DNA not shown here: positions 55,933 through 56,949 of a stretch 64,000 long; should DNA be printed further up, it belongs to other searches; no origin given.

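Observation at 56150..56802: Unclassified Cys-rich C-terminal toxin domain with depressed GC content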

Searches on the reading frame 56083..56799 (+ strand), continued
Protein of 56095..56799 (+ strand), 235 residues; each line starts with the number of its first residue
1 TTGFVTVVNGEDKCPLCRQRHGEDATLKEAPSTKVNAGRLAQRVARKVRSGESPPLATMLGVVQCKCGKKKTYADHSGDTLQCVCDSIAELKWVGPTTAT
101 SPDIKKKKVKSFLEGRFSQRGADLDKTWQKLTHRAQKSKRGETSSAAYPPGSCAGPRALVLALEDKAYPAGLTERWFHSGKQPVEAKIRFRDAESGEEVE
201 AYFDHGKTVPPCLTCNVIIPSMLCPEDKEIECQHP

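Call 44: find_encoding_contigs(protein=P0015, flank=6000, max_places=2)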
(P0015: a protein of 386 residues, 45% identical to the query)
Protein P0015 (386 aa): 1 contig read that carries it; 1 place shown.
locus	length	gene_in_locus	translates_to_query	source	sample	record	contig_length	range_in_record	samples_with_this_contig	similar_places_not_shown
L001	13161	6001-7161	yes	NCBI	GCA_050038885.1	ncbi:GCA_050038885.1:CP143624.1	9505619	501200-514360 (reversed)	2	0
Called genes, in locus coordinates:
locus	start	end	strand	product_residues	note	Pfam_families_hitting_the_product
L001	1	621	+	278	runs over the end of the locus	PF00230:MIP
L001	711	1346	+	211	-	PF01810:LysE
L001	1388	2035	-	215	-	PF02163:Peptidase_M50 (weak)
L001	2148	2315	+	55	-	-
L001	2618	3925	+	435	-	PF13646:HEAT_2 (faint)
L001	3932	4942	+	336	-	PF09937:DUF2169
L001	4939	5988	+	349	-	-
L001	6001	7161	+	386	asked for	PF13665:Tox-PAAR-like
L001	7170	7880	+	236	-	-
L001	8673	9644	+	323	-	-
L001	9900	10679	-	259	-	-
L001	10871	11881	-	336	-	PF00268:Ribonuc_red_sm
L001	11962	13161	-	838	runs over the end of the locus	PF03477:ATP-cone, PF00317:Ribonuc_red_lgN, PF02867:Ribonuc_red_lgC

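Call 46: find_encoding_contigs(protein=P0005, flank=6000, max_places=2)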
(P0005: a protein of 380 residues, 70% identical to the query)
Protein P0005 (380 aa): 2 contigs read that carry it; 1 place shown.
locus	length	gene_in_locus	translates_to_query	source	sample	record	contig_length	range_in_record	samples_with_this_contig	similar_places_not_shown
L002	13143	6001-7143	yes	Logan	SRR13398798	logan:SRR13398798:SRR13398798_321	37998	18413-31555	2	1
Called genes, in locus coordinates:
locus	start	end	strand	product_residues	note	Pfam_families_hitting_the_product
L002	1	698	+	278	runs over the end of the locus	PF00230:MIP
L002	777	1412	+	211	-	PF01810:LysE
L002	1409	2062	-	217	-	PF02163:Peptidase_M50 (faint)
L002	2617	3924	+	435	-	PF13646:HEAT_2 (faint)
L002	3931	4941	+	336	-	PF09937:DUF2169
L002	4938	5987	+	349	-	-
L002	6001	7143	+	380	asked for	PF13665:Tox-PAAR-like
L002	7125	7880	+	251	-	-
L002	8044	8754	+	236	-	-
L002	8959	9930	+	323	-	-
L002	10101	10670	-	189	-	PF02798:GST_N, PF13409:GST_N_2, PF13417:GST_N_3, PF00043:GST_C, PF22041:GST_C_7 (weak), PF13410:GST_C_2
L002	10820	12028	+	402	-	PF19875:DUF6348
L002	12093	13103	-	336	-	PF00268:Ribonuc_red_sm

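Call 47: find_encoding_contigs(protein=P0096, flank=6000, max_places=2)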
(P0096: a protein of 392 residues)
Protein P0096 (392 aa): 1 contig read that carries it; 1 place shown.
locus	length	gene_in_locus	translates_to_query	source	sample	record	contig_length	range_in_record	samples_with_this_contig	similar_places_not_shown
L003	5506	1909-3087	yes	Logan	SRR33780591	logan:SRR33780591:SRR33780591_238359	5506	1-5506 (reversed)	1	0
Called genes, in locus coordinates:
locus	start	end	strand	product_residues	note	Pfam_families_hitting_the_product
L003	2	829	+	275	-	?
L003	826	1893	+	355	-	PF00109:ketoacyl-synt (faint)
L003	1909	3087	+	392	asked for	PF13665:Tox-PAAR-like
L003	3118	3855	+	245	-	PF09346:SMI1_KNR4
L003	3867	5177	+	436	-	PF13513:HEAT_EZ (faint), PF13646:HEAT_2, PF02985:HEAT (faint), PF13646:HEAT_2 (weak)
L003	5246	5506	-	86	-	?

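Call 70: list_cluster_members(proteins=[P0090, P0098, P0101, P0110, P0119, P0141, P0085, P0057, P0048, P0040])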
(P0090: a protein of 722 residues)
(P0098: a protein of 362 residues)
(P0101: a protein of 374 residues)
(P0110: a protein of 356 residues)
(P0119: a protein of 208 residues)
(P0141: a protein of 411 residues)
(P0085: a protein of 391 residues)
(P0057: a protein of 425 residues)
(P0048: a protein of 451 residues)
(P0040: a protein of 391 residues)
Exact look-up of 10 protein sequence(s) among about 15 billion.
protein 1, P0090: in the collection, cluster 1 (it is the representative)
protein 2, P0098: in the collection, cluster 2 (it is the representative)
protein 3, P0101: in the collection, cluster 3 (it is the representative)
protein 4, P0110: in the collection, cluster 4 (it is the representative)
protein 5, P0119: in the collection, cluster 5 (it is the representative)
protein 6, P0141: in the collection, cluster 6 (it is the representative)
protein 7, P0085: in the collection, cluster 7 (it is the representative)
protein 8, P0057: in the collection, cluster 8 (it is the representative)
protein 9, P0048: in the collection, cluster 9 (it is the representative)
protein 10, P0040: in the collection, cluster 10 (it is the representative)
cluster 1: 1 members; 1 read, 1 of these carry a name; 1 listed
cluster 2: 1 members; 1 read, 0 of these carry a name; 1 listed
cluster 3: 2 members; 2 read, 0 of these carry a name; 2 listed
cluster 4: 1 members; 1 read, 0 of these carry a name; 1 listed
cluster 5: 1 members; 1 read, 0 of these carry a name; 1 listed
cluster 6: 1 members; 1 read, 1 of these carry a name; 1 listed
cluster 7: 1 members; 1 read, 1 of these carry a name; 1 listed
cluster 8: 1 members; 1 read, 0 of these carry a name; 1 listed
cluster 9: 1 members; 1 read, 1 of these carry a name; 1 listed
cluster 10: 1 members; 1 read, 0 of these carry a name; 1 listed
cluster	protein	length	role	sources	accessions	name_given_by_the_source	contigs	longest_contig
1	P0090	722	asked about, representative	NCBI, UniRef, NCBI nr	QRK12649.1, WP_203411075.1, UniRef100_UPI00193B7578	DUF4150 domain-containing protein [Archangium violaceum] | PAAR-like domain-containing protein n=1 Tax=Archangium violaceum TaxID=83451 ... | PAAR-like domain-containing protein [Archangium violaceum]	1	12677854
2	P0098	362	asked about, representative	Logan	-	-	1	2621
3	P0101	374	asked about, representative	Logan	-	-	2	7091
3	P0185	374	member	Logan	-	-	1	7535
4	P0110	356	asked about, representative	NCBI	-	-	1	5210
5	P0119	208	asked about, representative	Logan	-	-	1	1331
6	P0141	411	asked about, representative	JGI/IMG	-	hypothetical protein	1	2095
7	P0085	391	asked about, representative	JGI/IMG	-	hypothetical protein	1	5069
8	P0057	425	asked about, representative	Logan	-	-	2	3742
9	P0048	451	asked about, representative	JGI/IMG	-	hypothetical protein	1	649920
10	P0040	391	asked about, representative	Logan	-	-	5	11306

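Call 72: find_related_loci(query=A2, collection=genome_contigs, flank=4000)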
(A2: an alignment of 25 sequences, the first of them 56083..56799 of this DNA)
Query A2 (239 aa) in genome_contigs; peptide patterns used: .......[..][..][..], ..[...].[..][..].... (x = any residue, [..] = any of these).
132 stretches matched a pattern; 39 encode a relative of the query (tblastn E <= 1e-3); 38 distinct loci.
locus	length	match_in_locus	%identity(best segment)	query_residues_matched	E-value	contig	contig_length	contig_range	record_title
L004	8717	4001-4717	72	1-238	9e-118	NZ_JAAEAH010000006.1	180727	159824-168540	Myxococcus sp. CA023 NODE_6_length_180727_cov_62.5646, whole genome shotgun sequence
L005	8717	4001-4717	70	1-238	1e-116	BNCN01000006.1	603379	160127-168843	Comamonas sp. KCTC 72670 KCTC 72670 DNA, sequence06, whole genome shotgun sequence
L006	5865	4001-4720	70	1-239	1e-115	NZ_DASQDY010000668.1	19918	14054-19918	MAG: Archangium sp. isolate SMAG_U11739 k141_271628, whole genome shotgun sequence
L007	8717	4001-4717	71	1-238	3e-117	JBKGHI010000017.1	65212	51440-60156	Myxococcus sp. 1LA NODE_17_length_65212_cov_82.548491, whole genome shotgun sequence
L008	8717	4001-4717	76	1-238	2e-124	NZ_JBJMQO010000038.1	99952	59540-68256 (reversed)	MAG: Archangium sp. isolate H3_16_all_fractions_metab_conc_11_70_0 k255_2341375, whole genome shotgun sequence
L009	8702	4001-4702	48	1-238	3e-74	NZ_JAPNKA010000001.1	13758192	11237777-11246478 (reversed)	Archangium lansingense strain MIWBW ctg.000000F, whole genome shotgun sequence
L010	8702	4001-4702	48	1-238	4e-74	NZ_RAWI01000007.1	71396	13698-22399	Corallococcus praedator strain CA031B NODE_7_71396_cov_40.2166, whole genome shotgun sequence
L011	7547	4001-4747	48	1-238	2e-73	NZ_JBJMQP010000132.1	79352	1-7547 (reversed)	MAG: Hyalangium sp. isolate H3_16_all_fractions_metab_25_68_0 k255_3772369, whole genome shotgun sequence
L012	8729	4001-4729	48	1-238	5e-70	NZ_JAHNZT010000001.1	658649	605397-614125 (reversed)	Citreicoccus inhibens strain M34 NODE_1_length_658649_cov_17.140726, whole genome shotgun sequence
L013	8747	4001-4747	45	1-238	4e-68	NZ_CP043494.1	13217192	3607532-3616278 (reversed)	Archangium minus strain Cbm 6 chromosome, complete genome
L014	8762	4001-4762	44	1-238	2e-66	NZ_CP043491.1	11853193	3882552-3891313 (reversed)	Cystobacter fuscus strain Cbf 10 chromosome, complete genome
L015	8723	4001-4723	48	1-238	8e-66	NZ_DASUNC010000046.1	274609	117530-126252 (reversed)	MAG: Archangium sp. isolate SMAG_U1589 k141_1030697, whole genome shotgun sequence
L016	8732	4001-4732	45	1-238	4e-66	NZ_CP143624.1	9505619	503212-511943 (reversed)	Myxococcus sp. Y35 chromosome, complete genome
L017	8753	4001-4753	44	1-238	5e-64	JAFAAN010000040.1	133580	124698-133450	MAG: Proteobacteria bacterium isolate OH_PFB_83 k127_38998, whole genome shotgun sequence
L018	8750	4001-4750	40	1-238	3e-61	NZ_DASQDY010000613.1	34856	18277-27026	MAG: Archangium sp. isolate SMAG_U11739 k141_543875, whole genome shotgun sequence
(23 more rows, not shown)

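Call 83: search_solved_structures(query=A4, max_evalue=10, show_alignments=3)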
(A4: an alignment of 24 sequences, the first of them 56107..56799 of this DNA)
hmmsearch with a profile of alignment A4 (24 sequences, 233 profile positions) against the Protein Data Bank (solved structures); distinct sequences matched with E-value up to 10: 1.
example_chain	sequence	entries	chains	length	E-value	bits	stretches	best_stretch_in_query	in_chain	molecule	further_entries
5gox_A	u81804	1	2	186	1.3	12.2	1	5-63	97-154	DNA repair protein RAD50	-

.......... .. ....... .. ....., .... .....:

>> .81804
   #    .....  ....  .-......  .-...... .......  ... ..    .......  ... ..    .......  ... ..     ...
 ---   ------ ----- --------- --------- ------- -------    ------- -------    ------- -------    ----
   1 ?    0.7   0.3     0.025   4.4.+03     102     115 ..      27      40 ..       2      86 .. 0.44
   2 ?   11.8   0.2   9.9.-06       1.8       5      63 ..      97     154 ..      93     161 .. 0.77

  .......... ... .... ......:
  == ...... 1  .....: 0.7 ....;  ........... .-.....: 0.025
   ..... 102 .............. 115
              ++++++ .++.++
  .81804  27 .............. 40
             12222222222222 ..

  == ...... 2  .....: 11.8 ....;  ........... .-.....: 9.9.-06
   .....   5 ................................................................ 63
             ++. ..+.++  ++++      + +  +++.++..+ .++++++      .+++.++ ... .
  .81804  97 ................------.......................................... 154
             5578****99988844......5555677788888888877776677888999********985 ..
